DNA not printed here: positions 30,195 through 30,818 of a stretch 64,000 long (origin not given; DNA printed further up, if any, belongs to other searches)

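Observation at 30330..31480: Low-GC moron between the chaperone and tape measure: standalone Mrr_N-like wHTH protein convergent with a minimal N6-adenine methyltransferase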

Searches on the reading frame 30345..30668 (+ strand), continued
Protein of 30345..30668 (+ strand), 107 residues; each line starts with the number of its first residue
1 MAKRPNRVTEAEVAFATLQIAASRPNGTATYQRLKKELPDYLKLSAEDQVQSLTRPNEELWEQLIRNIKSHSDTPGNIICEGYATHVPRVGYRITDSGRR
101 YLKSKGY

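Call 29: predict_structure(alignment_id=A1)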
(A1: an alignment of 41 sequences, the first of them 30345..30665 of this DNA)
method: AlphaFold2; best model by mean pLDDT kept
length: 107 residues; sequences in the alignment: 41
mean_pLDDT: 91.7   pTM: 0.82
mean pLDDT of the five models: 91.7, 91.7, 91.2, 88.1, 86.9
residues with pLDDT >= 90: 89; 70-90: 13; 50-70: 2; < 50: 3
segments of 3 or more residues with pLDDT < 50: 1-3
pLDDT, mean of each block of 10 residues (from residue 1): 68 96 96 95 90 88 93 95 96 98 95
secondary structure, 60 per line:
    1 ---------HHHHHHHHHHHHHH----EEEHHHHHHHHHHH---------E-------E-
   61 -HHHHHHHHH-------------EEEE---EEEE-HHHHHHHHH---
elements in order: H10-23 E28-30 H31-41 H62-70 E84-87 E91-94 H96-104

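Call 33: fold_search(model_id=the predicted structure, library=pdb)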
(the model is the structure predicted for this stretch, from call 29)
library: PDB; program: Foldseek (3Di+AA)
matches with E <= 10: 461; with E <= 0.001: 0
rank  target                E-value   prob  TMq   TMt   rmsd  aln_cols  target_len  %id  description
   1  5ocn_D                7.4e-02  0.92  0.47  0.59   4.8        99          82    7  Crystal structure of the forkhead domain of human FOXN1 (released 2017-08-02)
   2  9efw_A                9.6e-02  0.77  0.42  0.39   5.3       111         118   18  Co-crystal structure of yeast Forkhead transcription factor Fkh1 bound to DNA (released 2025-09-24)
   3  7wze_A                1.2e-01  0.97  0.49  0.34   3.2        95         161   10  Structure of Transcriptional regulator from Bacillus subtilis (strain 168) (released 2022-04-20)
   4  4b8x_A                1.4e-01  0.99  0.51  0.40   2.8        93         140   12  Near atomic resolution crystal structure of Sco5413, a MarR family transcriptional regulator from Streptomyces coelico (released 2012-10-17)
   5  7wze_Y                1.4e-01  0.98  0.50  0.35   3.1        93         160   12  Structure of Transcriptional regulator from Bacillus subtilis (strain 168) (released 2022-04-20)
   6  4o5v                  1.6e-01  0.90  0.44  0.25   3.3        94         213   20  Crystal structure of T. acidophilum IdeR (released 2014-11-05)
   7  4b8x_B                2.1e-01  0.98  0.51  0.40   2.8        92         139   12  Near atomic resolution crystal structure of Sco5413, a MarR family transcriptional regulator from Streptomyces coelico (released 2012-10-17)
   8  1j7k                  2.5e-01  0.60  0.37  0.16   5.5        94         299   15  THERMOTOGA MARITIMA RUVB P216G MUTANT (released 2001-08-08)
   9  5ocn_F                2.9e-01  0.77  0.48  0.58   4.6        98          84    9  Crystal structure of the forkhead domain of human FOXN1 (released 2017-08-02)
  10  2pfb_B                2.9e-01  0.75  0.43  0.38   4.3        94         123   12  Structure of oxidized OhrR from Xanthamonas campestris (released 2007-12-11)
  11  2pex_A                2.9e-01  0.69  0.43  0.35   4.8        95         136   13  Structure of reduced C22S OhrR from Xanthamonas Campestris (released 2007-12-11)
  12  6la9_S                3.0e-01  0.60  0.43  0.56   3.7        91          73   15  349 bp di-nucleosome harboring cohesive DNA termini assembled with linker histone H1.0 (high cryoprotectant) (released 2020-10-07)
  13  8bzm_E                3.5e-01  0.44  0.45  0.49   4.4       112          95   18  FOXK1-ELF1-heterodimer bound to DNA (released 2023-12-27)
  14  7tji_D                3.5e-01  0.18  0.33  0.11  12.4       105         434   14  S. cerevisiae ORC bound to 84 bp ARS1 DNA and Cdc6 (state 2) with flexible Orc6 N-terminal domain (released 2022-10-05)
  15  5ocn_B                3.7e-01  0.75  0.50  0.59   4.8       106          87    8  Crystal structure of the forkhead domain of human FOXN1 (released 2017-08-02)
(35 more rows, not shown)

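Call 58: find_encoding_contigs(protein=window:30345-30668:+, flank=3000, max_places=4)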
Protein window:30345-30668:+ (107 aa): 1 contig read that carries it; 1 place shown.
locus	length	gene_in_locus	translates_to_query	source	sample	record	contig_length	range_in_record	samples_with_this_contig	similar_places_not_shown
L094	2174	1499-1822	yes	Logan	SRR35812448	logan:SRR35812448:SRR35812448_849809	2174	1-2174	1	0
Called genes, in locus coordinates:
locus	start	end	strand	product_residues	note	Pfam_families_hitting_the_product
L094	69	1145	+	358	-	PF05598:DUF772, PF01609:DDE_Tnp_1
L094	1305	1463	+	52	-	PF24752:DUF7697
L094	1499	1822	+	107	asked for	-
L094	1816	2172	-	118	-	?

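Call 65: fold_search(model_id=the predicted structure, library=viral)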
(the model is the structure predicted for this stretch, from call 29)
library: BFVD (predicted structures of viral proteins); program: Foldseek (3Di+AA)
matches with E <= 10: 262; with E <= 0.001: 0
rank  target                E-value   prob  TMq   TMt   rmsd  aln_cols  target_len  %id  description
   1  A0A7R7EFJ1            6.1e-02  0.90  0.43  0.43   4.4        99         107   17  (no name in the UniProt tables at hand)
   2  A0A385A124            6.5e-02  0.93  0.47  0.42   5.4       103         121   13  (no name in the UniProt tables at hand)
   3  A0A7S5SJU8            1.1e-01  0.63  0.42  0.32   6.4       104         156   14  (no name in the UniProt tables at hand)
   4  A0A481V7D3            2.1e-01  0.91  0.53  0.06   4.2       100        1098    9  Plasmid replication protein [Halobacterium phage ChaoS9]
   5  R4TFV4                2.1e-01  0.72  0.50  0.50   8.3       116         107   12  Uncharacterized protein [Halorubrum tailed virus 4]
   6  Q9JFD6                2.1e-01  0.44  0.39  0.47   8.0       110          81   11  TE4L [Vaccinia virus (strain Tian Tan)]
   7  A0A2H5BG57            2.3e-01  0.72  0.45  0.36   4.8        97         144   18  (no name in the UniProt tables at hand)
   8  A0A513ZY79            2.3e-01  0.44  0.41  0.49   6.3       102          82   13  (no name in the UniProt tables at hand)
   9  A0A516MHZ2            2.5e-01  0.57  0.42  0.44   5.0        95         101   15  (no name in the UniProt tables at hand)
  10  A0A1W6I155            2.5e-01  0.47  0.38  0.41   6.1       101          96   14  Putative DNA-binding protein [Sulfolobus polyhedral virus 1]
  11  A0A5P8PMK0            2.8e-01  0.35  0.36  0.48   5.2        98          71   20  Uncharacterized protein [Stenotrophomonas phage Moby]
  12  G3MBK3                3.0e-01  0.38  0.38  0.41   5.6       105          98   15  Gp137 [Bacillus phage G]
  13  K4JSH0                3.0e-01  0.20  0.32  0.20   7.3       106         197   12  Uncharacterized protein [Caulobacter phage CcrColossus]
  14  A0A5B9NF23            3.2e-01  0.75  0.40  0.58   4.3        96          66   12  (no name in the UniProt tables at hand)
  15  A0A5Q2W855            3.9e-01  0.44  0.43  0.51   5.5       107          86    9  (no name in the UniProt tables at hand)
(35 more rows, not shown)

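Call 84: search_protein_representatives(alignment_id=A1)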
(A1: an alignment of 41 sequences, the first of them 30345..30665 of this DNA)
Query: 41 sequences, 106 profile positions. Proteins with E-value up to 0.001 (for the whole library): 403; up to 1e-10: 194; up to 1e-30: 11. The best 150 are listed.
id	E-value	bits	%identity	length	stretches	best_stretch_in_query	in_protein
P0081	5.7e-43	161.5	-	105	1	1-104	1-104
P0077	1.2e-41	157.2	-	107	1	4-103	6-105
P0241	4.4e-39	149.0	-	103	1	6-104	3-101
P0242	6.6e-39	148.4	-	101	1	7-105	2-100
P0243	7.0e-39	148.3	-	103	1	6-105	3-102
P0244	1.5e-38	147.2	-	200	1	4-104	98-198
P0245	5.4e-37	142.3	-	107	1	2-103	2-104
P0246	7.3e-37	141.8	-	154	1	4-102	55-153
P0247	2.5e-36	140.1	-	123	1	1-104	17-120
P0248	3.2e-34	133.4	-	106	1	5-102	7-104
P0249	4.1e-34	133.0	-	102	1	7-105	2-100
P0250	1.4e-30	121.6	-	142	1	5-101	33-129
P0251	1.7e-30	121.4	-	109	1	6-90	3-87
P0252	1.1e-29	118.7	-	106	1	6-103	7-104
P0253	2.8e-29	117.5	-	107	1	4-105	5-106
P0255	2.9e-28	114.2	-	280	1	4-102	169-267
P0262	6.5e-27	109.9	-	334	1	4-102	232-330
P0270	3.0e-25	104.5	-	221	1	1-103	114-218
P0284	7.3e-23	96.8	-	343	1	6-103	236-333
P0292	1.2e-21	93.0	-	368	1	4-93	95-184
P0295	2.1e-20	88.9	-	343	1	5-103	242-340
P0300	5.1e-20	87.7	-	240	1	3-100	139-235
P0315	4.9e-19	84.5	-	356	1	5-103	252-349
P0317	1.4e-18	83.0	-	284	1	3-103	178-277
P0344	6.8e-16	74.4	-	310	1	7-102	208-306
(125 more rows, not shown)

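Call 85: search_protein_families(library=pfam, proteins=[P0262, P0284, P0295, P0315, P0344, P0255, P0317, P0300, P0292, P0270], max_evalue=0.01)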
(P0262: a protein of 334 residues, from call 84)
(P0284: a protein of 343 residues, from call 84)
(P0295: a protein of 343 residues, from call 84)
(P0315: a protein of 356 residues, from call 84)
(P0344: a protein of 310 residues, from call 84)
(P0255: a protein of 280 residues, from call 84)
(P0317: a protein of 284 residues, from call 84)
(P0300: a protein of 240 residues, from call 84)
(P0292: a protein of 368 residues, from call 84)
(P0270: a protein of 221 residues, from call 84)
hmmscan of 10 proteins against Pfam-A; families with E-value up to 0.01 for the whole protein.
P0262 (334 aa): 1 family
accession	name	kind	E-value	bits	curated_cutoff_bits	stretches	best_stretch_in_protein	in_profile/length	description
PF01555.25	N6_N4_Mtase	-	2.2e-12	47.8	26.7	1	71-219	32-211/221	DNA methylase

P0284 (343 aa): 1 family
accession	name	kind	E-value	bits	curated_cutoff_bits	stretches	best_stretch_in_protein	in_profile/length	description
PF14338.12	Mrr_N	-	0.0085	16.7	29.5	0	252-332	14-86/87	Mrr N-terminal domain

P0295 (343 aa): 1 family
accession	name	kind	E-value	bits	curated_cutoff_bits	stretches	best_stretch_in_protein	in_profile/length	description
PF14338.12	Mrr_N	-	0.0005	20.6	29.5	1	267-339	20-86/87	Mrr N-terminal domain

P0315 (356 aa): 0 families

P0344 (310 aa): 2 families
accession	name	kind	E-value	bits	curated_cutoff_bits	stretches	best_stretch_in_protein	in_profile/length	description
PF09565.16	RE_NgoFVII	-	1.5e-05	24.8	23.8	1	25-141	12-137/162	NgoFVII restriction endonuclease N-terminal PLD domain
PF13091.12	PLDc_2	-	3.4e-05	24.1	27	1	75-140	62-119/132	PLD-like domain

P0255 (280 aa): 4 families
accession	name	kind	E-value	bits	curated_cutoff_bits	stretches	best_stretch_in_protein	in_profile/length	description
PF00579.31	tRNA-synt_1b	-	3.5e-13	50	21.1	1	1-91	199-291/292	tRNA synthetases class I (W and Y)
PF01479.30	S4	-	1.1e-11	44.8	22.8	1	111-153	3-45/48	S4 domain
PF22421.1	SYY_C-terminal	-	2.9e-10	40.3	27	1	105-164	15-79/83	Tyrosine--tRNA ligase SYY-like C-terminal domain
PF13275.11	S4_2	-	0.0031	17.8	24.6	1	110-163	9-61/65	S4 domain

P0317 (284 aa): 1 family
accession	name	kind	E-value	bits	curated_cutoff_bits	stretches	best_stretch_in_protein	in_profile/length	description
PF14338.12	Mrr_N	-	0.0031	18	29.5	0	188-276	5-86/87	Mrr N-terminal domain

P0300 (240 aa): 0 families

P0292 (368 aa): 2 families
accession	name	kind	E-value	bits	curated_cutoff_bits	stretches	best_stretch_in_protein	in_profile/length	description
PF16919.11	PknG_rubred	-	0.00024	21.4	28.5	1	226-288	10-70/74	Protein kinase G rubredoxin domain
PF12760.12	Zn_ribbon_IS1595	-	0.0047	17.3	25.4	1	235-284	2-45/46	Transposase zinc-ribbon domain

P0270 (221 aa): 2 families
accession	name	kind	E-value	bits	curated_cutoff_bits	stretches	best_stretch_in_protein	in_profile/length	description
PF01555.25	N6_N4_Mtase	-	1.1e-12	48.8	26.7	1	25-106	133-214/221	DNA methylase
PF14338.12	Mrr_N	-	4.3e-06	27.2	29.5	1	131-217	6-86/87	Mrr N-terminal domain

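Call 87: search_protein_families(library=pfam, proteins=[L018:8318-9193:-, L018:5517-6764:+, L018:6782-7711:+, L018:8001-8315:+, P0344], max_evalue=0.01)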
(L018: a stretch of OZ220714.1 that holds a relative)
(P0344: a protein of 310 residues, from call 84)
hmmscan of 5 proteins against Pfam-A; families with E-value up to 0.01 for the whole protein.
L018:8318-9193:- (292 aa): 1 family
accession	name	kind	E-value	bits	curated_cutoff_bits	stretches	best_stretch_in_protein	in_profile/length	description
PF02086.21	MethyltransfD12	-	2.2e-38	132.9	22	1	19-254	1-241/253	D12 class N6 adenine-specific DNA methyltransferase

L018:5517-6764:+ (416 aa): 0 families

L018:6782-7711:+ (310 aa): 0 families

L018:8001-8315:+ (105 aa): 0 families

P0344 (310 aa): 2 families
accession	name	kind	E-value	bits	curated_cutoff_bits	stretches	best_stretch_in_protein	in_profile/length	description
PF09565.16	RE_NgoFVII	-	1.5e-05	24.8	23.8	1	25-141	12-137/162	NgoFVII restriction endonuclease N-terminal PLD domain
PF13091.12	PLDc_2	-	3.4e-05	24.1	27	1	75-140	62-119/132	PLD-like domain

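Call 90: search_solved_structures(query=P0262, max_evalue=0.01)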
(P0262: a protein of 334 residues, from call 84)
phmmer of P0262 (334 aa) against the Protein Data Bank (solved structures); distinct sequences matched with E-value up to 0.01: 5.
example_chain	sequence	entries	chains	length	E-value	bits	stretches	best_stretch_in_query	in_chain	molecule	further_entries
8s9m_A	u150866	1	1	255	9.1e-06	28.6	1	15-221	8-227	DNA cytosine-N4 methyltransferase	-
8s9n_A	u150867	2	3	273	1.1e-05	28.3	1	15-221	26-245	DNA cytosine-N4 methyltransferase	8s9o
1g60_A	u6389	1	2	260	0.00072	22.3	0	170-221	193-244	Adenine-specific Methyltransferase MboIIA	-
2zie_A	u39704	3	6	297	0.00073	22.3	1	168-221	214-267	Putative modification methylase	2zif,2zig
6pbd_A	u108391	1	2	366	0.0066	19.2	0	168-219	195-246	Modification methylase CcrMI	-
